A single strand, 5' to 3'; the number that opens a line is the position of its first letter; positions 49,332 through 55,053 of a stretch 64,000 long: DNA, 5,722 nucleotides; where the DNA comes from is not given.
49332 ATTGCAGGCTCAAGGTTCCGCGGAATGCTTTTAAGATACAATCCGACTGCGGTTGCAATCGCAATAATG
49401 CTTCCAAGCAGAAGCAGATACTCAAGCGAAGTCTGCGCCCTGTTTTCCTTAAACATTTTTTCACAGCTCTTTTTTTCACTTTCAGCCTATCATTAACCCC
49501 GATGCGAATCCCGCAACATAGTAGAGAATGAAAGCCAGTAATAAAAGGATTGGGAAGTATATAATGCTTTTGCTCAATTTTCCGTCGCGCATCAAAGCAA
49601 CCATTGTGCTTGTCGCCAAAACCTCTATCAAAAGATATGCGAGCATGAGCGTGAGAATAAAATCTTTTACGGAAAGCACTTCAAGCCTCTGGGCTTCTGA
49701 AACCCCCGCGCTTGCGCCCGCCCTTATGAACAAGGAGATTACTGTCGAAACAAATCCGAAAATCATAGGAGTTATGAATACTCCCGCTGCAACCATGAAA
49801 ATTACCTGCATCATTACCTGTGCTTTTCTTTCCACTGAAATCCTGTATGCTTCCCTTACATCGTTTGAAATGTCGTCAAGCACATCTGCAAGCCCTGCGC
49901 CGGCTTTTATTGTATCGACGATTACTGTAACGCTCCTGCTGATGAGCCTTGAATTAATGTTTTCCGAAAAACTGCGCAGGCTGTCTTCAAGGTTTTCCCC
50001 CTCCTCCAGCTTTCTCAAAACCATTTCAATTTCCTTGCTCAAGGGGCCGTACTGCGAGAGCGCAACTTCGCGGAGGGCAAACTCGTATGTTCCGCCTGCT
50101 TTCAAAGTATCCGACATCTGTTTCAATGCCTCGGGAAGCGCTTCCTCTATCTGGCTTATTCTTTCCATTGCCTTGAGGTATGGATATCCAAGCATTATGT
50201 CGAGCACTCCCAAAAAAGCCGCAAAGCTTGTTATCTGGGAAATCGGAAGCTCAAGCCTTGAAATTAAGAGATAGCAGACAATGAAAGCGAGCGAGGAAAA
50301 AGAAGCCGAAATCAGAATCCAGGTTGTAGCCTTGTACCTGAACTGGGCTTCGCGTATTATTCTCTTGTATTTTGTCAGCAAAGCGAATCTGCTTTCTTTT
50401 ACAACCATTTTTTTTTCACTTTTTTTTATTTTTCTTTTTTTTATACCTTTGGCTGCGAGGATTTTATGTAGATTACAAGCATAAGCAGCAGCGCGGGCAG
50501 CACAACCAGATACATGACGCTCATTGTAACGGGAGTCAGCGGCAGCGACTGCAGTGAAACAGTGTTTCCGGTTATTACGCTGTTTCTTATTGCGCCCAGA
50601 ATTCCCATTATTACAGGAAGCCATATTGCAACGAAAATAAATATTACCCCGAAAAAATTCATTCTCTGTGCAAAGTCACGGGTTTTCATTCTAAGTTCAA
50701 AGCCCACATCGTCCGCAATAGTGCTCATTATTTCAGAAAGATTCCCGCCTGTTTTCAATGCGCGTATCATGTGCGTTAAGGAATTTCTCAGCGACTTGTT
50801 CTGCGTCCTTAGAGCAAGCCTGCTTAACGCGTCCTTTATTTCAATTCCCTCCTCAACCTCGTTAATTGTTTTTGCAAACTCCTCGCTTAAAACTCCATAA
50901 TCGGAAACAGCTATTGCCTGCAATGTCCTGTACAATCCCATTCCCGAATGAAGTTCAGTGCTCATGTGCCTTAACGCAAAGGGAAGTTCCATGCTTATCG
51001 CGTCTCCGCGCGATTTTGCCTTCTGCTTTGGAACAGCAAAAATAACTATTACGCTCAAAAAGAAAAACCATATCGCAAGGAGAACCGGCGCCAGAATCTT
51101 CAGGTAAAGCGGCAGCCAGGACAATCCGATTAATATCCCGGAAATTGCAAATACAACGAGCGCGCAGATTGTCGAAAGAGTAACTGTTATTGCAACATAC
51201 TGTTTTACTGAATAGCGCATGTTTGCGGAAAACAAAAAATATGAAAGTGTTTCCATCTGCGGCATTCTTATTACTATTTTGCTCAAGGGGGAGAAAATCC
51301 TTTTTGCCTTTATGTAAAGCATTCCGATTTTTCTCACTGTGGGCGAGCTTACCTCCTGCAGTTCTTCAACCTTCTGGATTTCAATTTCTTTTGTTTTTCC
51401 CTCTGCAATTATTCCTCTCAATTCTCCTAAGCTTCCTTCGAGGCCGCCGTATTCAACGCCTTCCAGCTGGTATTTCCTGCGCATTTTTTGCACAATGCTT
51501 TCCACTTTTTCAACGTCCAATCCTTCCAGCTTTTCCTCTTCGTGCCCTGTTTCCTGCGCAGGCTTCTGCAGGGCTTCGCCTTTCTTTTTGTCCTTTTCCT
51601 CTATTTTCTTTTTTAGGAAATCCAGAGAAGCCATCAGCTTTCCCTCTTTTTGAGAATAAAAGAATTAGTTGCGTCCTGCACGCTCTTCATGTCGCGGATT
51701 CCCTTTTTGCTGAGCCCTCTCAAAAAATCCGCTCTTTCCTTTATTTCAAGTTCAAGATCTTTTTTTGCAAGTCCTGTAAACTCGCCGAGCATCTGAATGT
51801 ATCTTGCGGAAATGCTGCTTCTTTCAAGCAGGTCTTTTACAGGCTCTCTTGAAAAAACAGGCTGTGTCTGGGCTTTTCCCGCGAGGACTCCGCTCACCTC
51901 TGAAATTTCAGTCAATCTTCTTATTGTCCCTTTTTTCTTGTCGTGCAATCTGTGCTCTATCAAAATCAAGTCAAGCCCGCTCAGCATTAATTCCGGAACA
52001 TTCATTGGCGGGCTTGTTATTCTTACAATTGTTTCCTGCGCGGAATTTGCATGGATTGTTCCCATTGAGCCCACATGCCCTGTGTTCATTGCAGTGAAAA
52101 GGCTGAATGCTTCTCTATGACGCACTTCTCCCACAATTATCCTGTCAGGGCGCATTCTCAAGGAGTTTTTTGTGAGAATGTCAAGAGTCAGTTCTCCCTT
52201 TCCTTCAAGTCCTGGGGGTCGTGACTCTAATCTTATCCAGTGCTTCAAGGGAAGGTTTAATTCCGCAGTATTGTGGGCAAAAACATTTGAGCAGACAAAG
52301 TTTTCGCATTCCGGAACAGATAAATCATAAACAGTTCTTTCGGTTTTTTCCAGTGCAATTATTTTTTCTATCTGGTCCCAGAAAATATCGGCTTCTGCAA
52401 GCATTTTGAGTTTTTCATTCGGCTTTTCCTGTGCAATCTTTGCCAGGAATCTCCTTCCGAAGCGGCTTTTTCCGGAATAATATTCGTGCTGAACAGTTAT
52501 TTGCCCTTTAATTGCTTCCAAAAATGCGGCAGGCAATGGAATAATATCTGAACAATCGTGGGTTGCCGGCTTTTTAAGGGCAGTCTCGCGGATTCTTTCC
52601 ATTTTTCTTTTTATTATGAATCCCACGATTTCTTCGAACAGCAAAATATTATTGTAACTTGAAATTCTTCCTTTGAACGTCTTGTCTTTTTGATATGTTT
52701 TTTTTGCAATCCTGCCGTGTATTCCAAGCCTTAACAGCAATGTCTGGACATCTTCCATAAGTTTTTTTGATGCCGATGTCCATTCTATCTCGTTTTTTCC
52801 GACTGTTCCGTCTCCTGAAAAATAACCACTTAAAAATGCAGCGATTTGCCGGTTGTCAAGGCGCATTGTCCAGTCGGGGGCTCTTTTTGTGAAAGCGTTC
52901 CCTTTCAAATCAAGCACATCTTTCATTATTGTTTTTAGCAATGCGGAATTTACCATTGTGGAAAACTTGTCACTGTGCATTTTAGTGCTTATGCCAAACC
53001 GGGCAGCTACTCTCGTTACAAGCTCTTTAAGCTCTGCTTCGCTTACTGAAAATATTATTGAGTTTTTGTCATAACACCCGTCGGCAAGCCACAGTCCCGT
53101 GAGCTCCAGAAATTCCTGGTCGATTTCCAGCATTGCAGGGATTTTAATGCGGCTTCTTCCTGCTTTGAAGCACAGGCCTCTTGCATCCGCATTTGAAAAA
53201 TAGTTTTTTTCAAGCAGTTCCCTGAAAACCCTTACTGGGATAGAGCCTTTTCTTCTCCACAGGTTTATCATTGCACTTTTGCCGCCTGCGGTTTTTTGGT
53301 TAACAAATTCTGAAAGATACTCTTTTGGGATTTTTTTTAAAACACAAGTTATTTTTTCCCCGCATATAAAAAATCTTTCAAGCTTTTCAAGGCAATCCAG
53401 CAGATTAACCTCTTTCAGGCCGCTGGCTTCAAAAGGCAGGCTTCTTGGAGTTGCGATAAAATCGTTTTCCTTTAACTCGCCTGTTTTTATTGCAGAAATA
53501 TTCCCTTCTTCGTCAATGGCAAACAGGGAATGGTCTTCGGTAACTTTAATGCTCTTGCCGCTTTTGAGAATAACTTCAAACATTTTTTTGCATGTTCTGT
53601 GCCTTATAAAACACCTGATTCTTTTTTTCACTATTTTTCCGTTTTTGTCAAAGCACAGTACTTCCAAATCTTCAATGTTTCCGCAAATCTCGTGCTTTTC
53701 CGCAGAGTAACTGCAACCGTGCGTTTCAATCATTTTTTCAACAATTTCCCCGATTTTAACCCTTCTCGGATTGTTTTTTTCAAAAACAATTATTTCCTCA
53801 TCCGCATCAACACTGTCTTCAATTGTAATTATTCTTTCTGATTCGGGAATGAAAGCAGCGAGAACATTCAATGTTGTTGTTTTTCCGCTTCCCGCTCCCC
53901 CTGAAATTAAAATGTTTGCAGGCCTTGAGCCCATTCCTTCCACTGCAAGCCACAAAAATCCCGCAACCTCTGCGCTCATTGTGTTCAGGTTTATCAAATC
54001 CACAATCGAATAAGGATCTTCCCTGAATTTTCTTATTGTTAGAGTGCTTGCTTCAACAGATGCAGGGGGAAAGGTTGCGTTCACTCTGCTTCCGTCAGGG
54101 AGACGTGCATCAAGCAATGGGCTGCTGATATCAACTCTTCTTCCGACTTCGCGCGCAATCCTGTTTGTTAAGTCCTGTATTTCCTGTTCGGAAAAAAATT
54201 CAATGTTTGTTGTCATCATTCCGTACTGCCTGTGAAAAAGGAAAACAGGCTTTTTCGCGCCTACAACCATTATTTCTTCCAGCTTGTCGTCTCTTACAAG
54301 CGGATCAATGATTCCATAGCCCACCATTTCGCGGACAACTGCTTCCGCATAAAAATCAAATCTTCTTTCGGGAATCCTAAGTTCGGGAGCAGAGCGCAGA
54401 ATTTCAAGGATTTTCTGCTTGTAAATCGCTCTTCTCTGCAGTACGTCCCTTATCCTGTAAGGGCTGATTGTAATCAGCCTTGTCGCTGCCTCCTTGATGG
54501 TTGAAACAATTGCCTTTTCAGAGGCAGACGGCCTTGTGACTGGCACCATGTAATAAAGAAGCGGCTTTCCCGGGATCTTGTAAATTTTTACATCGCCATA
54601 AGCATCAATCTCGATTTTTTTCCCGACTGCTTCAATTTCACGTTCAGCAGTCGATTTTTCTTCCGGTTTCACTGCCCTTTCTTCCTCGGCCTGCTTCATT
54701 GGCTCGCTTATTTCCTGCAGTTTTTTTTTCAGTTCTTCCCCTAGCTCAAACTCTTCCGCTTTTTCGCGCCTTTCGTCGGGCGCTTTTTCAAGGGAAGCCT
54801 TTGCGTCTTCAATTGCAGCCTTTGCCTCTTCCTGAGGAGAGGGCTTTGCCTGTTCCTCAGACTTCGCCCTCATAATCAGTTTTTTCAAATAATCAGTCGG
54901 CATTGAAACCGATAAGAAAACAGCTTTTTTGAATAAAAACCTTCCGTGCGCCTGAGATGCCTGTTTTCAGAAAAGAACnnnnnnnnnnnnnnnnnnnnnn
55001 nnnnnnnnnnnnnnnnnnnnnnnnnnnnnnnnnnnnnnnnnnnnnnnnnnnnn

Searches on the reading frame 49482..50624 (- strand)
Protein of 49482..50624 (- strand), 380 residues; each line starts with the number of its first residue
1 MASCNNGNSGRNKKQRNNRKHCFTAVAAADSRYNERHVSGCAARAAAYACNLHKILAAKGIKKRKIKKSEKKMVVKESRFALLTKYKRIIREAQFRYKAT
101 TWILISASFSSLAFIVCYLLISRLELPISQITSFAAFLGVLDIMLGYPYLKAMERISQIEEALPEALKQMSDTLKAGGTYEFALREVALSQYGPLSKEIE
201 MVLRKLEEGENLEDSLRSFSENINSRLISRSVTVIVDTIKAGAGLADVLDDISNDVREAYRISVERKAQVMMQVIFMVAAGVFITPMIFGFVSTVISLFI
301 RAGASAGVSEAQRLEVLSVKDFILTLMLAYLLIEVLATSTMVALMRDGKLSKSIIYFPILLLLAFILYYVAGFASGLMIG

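Call 59: search_protein_families(library=pfam, proteins=[window:49482-50624:-], max_evalue=0.001)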
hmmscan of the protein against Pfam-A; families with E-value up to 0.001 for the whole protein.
window:49482-50624:- (380 aa): 1 family
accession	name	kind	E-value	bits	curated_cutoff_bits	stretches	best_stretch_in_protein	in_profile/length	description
PF00482.28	T2SSF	-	5e-18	65.7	25.2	1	167-292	2-123/125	Type II secretion system (T2SS), protein F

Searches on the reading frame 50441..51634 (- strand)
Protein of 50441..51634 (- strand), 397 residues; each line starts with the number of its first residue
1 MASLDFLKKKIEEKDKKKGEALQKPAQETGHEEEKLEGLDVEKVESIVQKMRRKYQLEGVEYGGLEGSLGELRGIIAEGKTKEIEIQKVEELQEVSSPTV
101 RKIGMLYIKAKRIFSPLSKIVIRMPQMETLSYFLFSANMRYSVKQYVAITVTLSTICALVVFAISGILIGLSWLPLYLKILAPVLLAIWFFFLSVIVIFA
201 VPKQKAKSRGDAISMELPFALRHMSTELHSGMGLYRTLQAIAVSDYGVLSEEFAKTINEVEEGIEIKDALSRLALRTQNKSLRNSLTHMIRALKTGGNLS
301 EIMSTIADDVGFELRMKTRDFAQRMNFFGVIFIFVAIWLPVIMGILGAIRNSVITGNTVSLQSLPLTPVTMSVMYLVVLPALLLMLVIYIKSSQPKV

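Call 59: search_protein_families(library=pfam, proteins=[window:50441-51634:-], max_evalue=0.001)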
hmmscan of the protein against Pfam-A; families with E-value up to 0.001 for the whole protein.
window:50441-51634:- (397 aa): 1 family
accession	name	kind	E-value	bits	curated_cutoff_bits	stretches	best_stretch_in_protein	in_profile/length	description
PF00482.28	T2SSF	-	1.2e-20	74.2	25.2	1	220-345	1-123/125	Type II secretion system (T2SS), protein F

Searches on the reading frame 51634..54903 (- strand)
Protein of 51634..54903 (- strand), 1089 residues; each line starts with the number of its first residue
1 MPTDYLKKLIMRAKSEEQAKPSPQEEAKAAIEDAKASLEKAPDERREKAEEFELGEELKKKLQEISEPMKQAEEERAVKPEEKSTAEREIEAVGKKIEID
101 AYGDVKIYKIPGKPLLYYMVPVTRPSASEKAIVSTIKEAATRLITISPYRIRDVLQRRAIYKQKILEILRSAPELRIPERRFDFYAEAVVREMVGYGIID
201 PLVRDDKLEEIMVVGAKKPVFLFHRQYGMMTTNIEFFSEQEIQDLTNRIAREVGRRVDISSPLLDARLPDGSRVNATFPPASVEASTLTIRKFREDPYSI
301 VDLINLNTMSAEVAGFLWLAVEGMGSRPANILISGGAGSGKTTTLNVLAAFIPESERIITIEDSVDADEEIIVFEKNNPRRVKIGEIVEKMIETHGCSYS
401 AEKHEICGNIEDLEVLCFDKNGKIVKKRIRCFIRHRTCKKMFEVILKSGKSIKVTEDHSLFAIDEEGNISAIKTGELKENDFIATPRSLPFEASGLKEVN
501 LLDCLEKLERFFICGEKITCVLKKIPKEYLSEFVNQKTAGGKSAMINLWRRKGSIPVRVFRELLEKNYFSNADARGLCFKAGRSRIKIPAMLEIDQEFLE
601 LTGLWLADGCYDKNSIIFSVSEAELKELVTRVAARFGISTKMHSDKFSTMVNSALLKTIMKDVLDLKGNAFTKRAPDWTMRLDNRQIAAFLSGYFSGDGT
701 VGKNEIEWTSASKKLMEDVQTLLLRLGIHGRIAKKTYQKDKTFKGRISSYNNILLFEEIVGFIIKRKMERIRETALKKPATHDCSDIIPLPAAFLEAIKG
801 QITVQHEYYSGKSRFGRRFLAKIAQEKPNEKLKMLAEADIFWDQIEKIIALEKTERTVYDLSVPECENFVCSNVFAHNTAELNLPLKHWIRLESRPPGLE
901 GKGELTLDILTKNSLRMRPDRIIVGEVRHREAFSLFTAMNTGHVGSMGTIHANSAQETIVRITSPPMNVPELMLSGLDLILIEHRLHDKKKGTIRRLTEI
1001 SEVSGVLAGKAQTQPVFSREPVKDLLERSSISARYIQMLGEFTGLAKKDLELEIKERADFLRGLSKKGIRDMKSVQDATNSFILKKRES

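Call 23: search_protein_families(library=pfam, proteins=[window:51634-54903:-], max_evalue=0.001)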
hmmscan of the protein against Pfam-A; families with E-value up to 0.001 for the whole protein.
window:51634-54903:- (1089 aa): 3 families
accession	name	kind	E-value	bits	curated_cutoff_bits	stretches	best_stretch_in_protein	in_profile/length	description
PF00437.27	T2SSE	-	2.4e-40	138.8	24.9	2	878-981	178-273/370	Type II/IV secretion system protein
PF14528.11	LAGLIDADG_3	-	1.5e-25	89.7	22.5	2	686-761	2-82/82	LAGLIDADG-like domain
PF14890.11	Intein_splicing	-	3.5e-25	89.1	35.8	1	373-878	2-155/155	Intein splicing domain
